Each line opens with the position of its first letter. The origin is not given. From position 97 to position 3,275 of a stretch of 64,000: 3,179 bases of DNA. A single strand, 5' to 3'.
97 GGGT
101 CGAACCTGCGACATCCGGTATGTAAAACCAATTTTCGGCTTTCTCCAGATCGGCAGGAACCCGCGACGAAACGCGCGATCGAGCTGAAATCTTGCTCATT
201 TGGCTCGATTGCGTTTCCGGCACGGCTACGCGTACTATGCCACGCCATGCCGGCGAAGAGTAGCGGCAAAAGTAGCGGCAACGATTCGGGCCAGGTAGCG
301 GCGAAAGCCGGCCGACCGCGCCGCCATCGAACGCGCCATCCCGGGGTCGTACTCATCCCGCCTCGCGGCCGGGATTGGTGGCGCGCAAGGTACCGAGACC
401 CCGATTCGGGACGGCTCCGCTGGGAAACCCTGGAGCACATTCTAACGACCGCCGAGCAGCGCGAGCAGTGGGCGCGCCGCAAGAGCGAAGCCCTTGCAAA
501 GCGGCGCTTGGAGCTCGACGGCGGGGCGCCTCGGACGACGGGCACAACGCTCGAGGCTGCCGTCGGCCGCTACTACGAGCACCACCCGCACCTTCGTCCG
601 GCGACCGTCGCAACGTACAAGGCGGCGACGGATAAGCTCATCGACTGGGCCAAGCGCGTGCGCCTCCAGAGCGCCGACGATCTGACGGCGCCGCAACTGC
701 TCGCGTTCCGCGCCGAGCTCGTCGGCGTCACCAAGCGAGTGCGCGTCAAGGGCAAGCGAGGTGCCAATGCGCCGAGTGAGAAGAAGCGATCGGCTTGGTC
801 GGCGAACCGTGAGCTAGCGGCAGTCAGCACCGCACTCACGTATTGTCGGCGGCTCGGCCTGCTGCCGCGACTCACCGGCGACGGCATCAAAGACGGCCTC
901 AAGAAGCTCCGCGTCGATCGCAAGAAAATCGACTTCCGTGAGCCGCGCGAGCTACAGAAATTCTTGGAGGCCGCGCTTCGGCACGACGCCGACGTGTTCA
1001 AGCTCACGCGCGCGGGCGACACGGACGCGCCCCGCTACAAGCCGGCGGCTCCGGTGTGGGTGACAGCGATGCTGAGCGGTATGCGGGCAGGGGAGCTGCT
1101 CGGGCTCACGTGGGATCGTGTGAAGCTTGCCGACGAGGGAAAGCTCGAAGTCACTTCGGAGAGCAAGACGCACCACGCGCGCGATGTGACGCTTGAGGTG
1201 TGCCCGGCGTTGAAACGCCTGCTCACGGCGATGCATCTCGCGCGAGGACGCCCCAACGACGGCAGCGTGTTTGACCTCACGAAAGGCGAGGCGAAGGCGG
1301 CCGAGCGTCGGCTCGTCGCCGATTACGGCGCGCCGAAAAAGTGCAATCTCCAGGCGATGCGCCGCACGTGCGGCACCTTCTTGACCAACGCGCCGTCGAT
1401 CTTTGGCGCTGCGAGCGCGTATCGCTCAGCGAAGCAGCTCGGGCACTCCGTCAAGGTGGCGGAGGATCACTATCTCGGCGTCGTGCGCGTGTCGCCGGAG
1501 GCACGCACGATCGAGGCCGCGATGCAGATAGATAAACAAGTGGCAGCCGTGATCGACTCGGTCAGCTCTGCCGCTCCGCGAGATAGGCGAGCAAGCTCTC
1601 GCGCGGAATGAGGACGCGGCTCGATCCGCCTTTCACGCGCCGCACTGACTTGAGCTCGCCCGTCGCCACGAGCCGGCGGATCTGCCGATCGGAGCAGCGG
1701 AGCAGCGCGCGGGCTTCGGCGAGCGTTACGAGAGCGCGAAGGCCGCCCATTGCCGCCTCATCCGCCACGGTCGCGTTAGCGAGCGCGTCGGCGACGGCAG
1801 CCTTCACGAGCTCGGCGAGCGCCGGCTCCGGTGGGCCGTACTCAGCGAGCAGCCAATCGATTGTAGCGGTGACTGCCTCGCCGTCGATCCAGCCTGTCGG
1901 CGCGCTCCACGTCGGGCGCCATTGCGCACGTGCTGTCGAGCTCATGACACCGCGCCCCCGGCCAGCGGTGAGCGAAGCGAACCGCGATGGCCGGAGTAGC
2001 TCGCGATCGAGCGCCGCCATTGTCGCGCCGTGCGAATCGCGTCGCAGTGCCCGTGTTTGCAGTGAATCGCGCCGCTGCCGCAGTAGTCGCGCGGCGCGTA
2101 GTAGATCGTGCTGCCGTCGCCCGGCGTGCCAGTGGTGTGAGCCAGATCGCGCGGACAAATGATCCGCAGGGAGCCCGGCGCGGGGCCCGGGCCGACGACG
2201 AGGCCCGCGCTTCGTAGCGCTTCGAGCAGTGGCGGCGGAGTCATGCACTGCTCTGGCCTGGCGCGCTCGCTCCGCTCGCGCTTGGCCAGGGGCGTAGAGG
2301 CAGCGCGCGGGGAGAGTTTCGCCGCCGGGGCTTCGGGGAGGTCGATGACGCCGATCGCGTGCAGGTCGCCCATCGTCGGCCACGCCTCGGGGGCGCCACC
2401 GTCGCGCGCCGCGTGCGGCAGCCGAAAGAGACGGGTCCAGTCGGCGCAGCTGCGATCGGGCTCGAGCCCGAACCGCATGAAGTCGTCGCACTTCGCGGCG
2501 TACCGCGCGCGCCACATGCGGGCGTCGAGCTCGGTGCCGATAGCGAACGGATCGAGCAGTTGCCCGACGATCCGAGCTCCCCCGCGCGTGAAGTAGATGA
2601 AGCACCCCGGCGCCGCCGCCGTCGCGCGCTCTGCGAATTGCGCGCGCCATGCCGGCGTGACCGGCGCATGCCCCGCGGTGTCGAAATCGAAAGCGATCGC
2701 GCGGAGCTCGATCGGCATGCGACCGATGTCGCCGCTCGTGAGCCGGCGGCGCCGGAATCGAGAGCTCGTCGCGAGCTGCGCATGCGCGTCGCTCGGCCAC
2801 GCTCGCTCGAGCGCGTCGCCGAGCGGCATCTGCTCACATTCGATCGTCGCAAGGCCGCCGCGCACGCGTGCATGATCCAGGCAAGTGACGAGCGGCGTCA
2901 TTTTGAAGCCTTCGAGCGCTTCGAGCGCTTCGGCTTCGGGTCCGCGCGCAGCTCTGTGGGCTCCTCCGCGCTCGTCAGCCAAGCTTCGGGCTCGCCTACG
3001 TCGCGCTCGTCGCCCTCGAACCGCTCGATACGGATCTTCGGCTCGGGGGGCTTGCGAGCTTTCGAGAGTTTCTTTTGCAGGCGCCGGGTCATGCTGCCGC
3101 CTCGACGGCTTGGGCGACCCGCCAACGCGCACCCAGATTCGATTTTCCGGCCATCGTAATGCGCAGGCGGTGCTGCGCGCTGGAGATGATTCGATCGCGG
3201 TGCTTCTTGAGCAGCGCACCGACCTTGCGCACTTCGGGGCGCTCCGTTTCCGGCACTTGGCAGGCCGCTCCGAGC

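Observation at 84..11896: tRNA-Val-integrated 11.8-kb element with its own replication module and a tail-fibre gene but no recognisable capsid or packaging genes (satellite-like)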

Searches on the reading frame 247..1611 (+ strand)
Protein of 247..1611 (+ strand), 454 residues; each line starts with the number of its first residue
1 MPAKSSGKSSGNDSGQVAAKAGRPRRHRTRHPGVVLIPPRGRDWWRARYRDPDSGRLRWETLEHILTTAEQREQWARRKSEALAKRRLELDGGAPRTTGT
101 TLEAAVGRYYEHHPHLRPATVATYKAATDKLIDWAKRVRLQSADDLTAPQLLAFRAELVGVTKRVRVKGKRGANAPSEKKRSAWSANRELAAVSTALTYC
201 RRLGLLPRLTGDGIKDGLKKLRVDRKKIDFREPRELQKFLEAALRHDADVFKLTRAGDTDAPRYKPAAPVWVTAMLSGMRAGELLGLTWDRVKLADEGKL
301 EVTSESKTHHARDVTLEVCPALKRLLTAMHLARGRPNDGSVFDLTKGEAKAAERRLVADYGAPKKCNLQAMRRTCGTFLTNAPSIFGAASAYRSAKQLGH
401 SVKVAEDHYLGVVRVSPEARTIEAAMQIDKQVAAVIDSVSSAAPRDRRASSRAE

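Call 8: search_protein_families(library=pfam, max_evalue=0.1, proteins=[window:247-1611:+])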
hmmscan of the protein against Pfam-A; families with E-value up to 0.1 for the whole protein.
window:247-1611:+ (454 aa): 2 families
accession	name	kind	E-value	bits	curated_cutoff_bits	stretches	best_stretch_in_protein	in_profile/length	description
PF00589.27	Phage_integrase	-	0.00031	21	27.1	1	274-381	31-142/172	Phage integrase family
PF17928.6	TetR_C_22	-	0.091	13.5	26.4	0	398-435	3-40/113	Tetracyclin repressor-like, C-terminal domain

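Call 10: search_protein_families(library=phrogs, max_evalue=0.01, proteins=[window:247-1611:+])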
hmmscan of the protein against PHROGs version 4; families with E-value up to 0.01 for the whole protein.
window:247-1611:+ (454 aa): 2 families
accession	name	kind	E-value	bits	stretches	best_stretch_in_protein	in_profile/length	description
phrog_1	-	integration and excision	7.2e-29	102.5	1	36-439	115-458/611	integrase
phrog_216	-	integration and excision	2e-08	34.7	1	211-401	40-213/301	integrase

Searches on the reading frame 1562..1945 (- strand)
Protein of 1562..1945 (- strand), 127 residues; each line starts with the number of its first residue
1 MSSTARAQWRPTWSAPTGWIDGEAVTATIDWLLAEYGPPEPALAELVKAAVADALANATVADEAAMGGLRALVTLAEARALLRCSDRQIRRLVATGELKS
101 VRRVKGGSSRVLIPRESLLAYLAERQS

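Call 8: search_protein_families(library=pfam, max_evalue=0.1, proteins=[window:1562-1945:-])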
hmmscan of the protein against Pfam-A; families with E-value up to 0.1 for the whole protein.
window:1562-1945:- (127 aa): 3 families
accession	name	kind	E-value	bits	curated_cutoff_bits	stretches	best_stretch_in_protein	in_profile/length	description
PF12728.13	HTH_17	-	2.7e-10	40.8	27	1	73-125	2-50/51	Helix-turn-helix domain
PF02575.21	YbaB_DNA_bd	-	0.04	14.5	25.5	1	41-69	58-86/91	YbaB/EbfC DNA-binding family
PF13338.12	AbiEi_4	-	0.054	14.1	25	1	72-102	13-42/49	Transcriptional regulator, AbiEi antitoxin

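Call 10: search_protein_families(library=phrogs, max_evalue=0.01, proteins=[window:1562-1945:-])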
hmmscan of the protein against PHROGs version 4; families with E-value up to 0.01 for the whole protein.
window:1562-1945:- (127 aa): 2 families
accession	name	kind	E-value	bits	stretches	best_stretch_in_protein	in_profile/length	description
phrog_66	-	integration and excision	1.2e-06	29.5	1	57-126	78-144/412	excisionase and transcriptional regulator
phrog_2907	-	integration and excision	0.0056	18.1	1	72-103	6-37/117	excisionase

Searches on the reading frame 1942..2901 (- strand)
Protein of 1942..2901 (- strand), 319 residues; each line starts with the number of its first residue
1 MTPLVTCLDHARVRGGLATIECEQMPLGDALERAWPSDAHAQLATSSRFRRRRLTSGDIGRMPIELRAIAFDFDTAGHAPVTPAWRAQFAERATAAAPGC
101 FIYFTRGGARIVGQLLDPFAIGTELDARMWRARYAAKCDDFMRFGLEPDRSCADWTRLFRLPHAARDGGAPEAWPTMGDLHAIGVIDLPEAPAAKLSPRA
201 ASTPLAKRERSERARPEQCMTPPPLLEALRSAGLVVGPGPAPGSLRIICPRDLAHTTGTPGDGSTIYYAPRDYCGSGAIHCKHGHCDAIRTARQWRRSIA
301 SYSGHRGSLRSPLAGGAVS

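Call 8: search_protein_families(library=pfam, max_evalue=0.1, proteins=[window:1942-2901:-])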
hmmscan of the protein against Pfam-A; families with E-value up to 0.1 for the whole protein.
window:1942-2901:- (319 aa): 0 families

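Call 10: search_protein_families(library=phrogs, max_evalue=0.01, proteins=[window:1942-2901:-])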
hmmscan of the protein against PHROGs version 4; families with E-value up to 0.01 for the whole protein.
window:1942-2901:- (319 aa): 0 families

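Call 49: search_solved_structures(query=window:1942-2901:-, max_evalue=1)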
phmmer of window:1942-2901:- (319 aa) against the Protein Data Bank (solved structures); distinct sequences matched with E-value up to 1: 0.

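Call 77: search_protein_families(library=padloc, max_evalue=0.01, proteins=[window:1942-2901:-])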
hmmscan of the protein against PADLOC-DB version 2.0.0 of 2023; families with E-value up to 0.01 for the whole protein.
window:1942-2901:- (319 aa): 0 families

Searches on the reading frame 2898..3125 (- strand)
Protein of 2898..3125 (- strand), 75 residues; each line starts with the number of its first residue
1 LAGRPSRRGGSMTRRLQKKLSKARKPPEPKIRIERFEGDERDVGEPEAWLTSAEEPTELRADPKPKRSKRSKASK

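Call 8: search_protein_families(library=pfam, max_evalue=0.1, proteins=[window:2898-3125:-])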
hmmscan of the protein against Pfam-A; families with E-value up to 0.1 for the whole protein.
window:2898-3125:- (75 aa): 0 families

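Call 10: search_protein_families(library=phrogs, max_evalue=0.01, proteins=[window:2898-3125:-])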
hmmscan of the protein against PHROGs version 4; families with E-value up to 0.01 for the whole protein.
window:2898-3125:- (75 aa): 0 families
